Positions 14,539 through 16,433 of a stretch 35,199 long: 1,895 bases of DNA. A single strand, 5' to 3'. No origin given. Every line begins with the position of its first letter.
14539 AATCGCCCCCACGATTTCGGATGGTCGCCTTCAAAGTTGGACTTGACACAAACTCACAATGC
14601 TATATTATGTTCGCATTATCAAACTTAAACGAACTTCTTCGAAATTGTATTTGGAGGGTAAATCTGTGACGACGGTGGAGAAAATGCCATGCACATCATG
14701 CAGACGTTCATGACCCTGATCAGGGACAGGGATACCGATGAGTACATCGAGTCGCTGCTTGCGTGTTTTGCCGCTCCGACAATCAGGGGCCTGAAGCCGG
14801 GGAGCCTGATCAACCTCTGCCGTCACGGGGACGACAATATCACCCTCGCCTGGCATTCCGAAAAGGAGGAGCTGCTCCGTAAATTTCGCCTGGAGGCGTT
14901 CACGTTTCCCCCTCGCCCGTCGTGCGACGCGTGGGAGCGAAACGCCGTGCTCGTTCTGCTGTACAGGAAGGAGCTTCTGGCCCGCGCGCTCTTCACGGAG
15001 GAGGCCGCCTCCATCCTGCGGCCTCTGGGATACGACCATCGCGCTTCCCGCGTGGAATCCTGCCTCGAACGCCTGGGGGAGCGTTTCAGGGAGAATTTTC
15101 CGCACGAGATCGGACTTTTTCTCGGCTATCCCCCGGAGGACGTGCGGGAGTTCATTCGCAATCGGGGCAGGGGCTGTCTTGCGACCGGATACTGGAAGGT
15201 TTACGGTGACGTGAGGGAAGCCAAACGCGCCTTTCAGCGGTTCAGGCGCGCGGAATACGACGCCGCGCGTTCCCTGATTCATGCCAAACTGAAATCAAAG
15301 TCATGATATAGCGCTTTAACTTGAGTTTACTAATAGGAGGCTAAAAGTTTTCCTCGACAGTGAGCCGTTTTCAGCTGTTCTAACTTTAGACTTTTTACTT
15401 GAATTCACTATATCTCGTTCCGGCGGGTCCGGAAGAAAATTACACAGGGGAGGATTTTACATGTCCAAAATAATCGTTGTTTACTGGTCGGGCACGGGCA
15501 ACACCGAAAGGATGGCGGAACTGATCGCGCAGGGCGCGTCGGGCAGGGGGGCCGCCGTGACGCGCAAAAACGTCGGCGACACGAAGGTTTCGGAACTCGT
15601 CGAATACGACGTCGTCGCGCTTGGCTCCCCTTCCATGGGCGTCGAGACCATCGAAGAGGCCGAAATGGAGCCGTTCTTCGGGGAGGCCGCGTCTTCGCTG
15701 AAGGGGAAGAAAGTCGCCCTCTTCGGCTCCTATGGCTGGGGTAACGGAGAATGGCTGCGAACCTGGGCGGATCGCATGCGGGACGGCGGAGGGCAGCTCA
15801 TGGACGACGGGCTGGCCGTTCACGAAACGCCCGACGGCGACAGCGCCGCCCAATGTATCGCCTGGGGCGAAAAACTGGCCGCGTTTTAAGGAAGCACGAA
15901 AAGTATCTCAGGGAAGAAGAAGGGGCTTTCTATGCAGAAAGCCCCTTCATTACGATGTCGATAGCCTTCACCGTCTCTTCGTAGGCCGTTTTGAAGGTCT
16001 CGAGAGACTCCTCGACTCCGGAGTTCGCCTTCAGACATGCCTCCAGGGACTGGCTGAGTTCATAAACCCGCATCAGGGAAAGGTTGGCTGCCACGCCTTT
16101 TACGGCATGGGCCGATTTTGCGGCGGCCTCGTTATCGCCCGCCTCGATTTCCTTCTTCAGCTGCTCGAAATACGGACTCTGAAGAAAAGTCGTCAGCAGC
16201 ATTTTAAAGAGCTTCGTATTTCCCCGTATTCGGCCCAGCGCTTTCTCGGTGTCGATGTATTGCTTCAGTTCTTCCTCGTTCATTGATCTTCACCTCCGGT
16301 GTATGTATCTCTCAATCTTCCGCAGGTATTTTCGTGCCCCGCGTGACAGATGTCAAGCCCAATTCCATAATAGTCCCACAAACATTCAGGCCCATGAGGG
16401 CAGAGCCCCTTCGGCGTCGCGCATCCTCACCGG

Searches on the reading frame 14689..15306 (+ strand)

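Call 87: search_protein_families(library=pfam, proteins=[window:14689-15306:+], max_evalue=0.01)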
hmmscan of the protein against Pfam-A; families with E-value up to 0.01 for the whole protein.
window:14689-15306:+ (205 aa): 1 family
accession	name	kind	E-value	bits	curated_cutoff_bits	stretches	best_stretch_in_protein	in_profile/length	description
PF12672.12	DUF3793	-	2.4e-42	145.2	25.1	1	24-196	1-157/167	Protein of unknown function (DUF3793)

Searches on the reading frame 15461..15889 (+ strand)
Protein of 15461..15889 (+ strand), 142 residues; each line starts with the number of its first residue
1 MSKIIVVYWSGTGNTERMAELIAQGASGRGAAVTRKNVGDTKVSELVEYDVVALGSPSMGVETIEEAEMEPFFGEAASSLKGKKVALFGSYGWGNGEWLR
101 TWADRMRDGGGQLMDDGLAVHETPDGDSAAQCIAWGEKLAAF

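Call 11: search_protein_families(library=pfam, proteins=[window:15461-15889:+])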
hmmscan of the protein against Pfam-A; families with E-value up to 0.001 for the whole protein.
window:15461-15889:+ (142 aa): 3 families
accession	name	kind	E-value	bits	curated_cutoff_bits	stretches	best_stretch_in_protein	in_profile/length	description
PF00258.30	Flavodoxin_1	-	7.7e-18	65.5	25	1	6-135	1-143/143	Flavodoxin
PF12724.12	Flavodoxin_5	-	7.2e-06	26.8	27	1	5-88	1-81/145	Flavodoxin domain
PF12641.12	Flavodoxin_3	-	1.5e-05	25.3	27.5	1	6-95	2-81/160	Flavodoxin domain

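Call 12: find_encoding_contigs(protein=window:15461-15889:+, flank=10000, max_places=10)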
Protein window:15461-15889:+ (142 aa): 1 contig read that carries it; 1 place shown.
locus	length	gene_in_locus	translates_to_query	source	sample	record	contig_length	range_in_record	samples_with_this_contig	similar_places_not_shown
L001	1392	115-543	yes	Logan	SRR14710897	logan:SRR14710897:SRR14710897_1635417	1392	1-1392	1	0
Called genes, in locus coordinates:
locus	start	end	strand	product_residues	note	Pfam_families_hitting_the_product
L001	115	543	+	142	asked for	PF12641:Flavodoxin_3 (weak), PF12724:Flavodoxin_5 (weak), PF00258:Flavodoxin_1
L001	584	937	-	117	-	PF01627:Hpt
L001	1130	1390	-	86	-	?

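Call 62: find_homologous_proteins(query=window:15461-15889:+, max_evalue=1e-40)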
Query window:15461-15889:+ (142 aa): 250 proteins with E <= 1e-40 among 8000 candidates; the best 120 are listed.
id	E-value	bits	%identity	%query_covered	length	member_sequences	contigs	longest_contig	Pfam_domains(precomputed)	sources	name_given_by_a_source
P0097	4.1e-88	310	100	100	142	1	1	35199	PF12724.13,PF12641.13,PF00258.31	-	-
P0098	4.4e-72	259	81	100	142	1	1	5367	PF12724.13,PF12641.13,PF00258.31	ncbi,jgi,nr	ncbi:MAG: flavodoxin [Synergistaceae bacterium]|jgi:flavodoxin short chain|nr:flavodoxin [Synergista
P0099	4.6e-66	239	77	100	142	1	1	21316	PF12724.13,PF12641.13,PF00258.31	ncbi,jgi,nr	ncbi:MAG: flavodoxin [Synergistaceae bacterium]|jgi:flavodoxin short chain|nr:flavodoxin [Synergista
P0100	2.0e-65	237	73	100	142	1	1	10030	PF12724.13,PF12641.13,PF00258.31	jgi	jgi:flavodoxin short chain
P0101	3.3e-65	236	73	100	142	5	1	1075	PF12724.13,PF12641.13,PF00258.31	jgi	jgi:flavodoxin short chain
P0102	2.5e-64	233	74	100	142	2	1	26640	PF12641.13,PF00258.31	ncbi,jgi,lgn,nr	ncbi:MAG: flavodoxin [Synergistaceae bacterium]|jgi:flavodoxin short chain|nr:flavodoxin [Synergista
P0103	6.7e-64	232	73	100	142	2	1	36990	PF12724.13,PF12641.13,PF00258.31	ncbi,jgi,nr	ncbi:MAG: flavodoxin [Synergistaceae bacterium]|jgi:flavodoxin short chain|nr:flavodoxin [Synergista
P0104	7.4e-64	232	74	99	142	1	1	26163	PF12724.13,PF12641.13,PF00258.31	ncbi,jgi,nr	ncbi:MAG: flavodoxin [Synergistaceae bacterium]|jgi:flavodoxin short chain|nr:flavodoxin [Synergista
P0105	1.8e-63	231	74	99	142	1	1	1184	PF12724.13,PF12641.13,PF00258.31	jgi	jgi:flavodoxin short chain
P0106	3.2e-63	230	72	99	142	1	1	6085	PF12724.13,PF12641.13,PF00258.31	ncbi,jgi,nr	ncbi:MAG: flavodoxin [Synergistaceae bacterium]|jgi:flavodoxin short chain|nr:flavodoxin [Synergista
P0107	3.3e-63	230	75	100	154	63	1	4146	PF12724.13,PF12641.13,PF00258.31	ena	-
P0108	3.4e-63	230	72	100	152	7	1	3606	PF12724.13,PF12641.13,PF00258.31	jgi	jgi:flavodoxin short chain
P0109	3.4e-63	230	73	100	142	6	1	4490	PF12724.13,PF12641.13,PF00258.31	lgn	-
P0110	4.3e-63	229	73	100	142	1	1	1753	PF12724.13,PF00258.31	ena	-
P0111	5.2e-63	229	72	99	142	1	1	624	PF12724.13,PF12641.13,PF00258.31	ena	-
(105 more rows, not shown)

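Call 63: find_encoding_contigs(protein=P0098, flank=10000, max_places=3)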
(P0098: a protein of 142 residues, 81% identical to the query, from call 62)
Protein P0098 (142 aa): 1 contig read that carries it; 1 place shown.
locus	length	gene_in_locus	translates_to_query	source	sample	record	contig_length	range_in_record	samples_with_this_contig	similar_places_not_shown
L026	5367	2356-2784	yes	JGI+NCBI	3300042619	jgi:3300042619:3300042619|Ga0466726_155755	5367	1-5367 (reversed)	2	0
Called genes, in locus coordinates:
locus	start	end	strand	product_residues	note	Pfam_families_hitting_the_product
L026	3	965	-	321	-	?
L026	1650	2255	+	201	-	PF12672:DUF3793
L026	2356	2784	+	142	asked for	PF12641:Flavodoxin_3 (weak), PF12724:Flavodoxin_5 (weak), PF00258:Flavodoxin_1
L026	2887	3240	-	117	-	PF01627:Hpt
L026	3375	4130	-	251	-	PF01863:YgjP-like, PF08325:WLM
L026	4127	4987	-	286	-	PF00480:ROK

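Call 64: find_encoding_contigs(protein=P0099, flank=10000, max_places=3)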
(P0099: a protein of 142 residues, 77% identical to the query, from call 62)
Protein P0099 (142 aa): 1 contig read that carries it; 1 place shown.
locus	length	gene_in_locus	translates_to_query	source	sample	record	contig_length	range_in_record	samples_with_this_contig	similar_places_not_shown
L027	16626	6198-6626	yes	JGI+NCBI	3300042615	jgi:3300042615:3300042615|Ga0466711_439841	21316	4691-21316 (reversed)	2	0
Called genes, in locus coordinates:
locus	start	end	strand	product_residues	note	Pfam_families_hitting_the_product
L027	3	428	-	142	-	?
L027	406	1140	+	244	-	-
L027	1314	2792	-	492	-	PF02934:GatB_N, PF02637:GatB_Yqey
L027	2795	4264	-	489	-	PF01425:Amidase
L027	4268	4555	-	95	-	PF02686:GatC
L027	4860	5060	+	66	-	-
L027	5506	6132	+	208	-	PF12672:DUF3793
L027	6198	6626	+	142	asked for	PF12641:Flavodoxin_3 (weak), PF12724:Flavodoxin_5 (weak), PF00258:Flavodoxin_1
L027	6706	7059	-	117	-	PF01627:Hpt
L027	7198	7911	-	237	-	PF01863:YgjP-like, PF08325:WLM (weak)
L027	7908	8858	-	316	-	PF00480:ROK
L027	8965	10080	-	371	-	PF07730:HisKA_3, PF02518:HATPase_c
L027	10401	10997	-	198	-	PF00163:Ribosomal_S4, PF01479:S4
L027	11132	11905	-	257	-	PF01790:LGT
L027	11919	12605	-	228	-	PF14804:Jag_N, PF01424:R3H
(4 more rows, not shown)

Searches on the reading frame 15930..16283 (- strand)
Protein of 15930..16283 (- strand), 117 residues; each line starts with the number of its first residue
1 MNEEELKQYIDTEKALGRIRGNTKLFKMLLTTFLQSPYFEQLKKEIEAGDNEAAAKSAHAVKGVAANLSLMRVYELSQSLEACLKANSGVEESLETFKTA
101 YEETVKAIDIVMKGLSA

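Call 87: search_protein_families(library=pfam, proteins=[window:15930-16283:-], max_evalue=0.01)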
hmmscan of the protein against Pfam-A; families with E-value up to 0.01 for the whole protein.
window:15930-16283:- (117 aa): 1 family
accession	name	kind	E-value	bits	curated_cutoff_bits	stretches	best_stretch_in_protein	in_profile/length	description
PF01627.28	Hpt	-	2.3e-09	37.8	24.6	1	38-102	13-79/84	Hpt domain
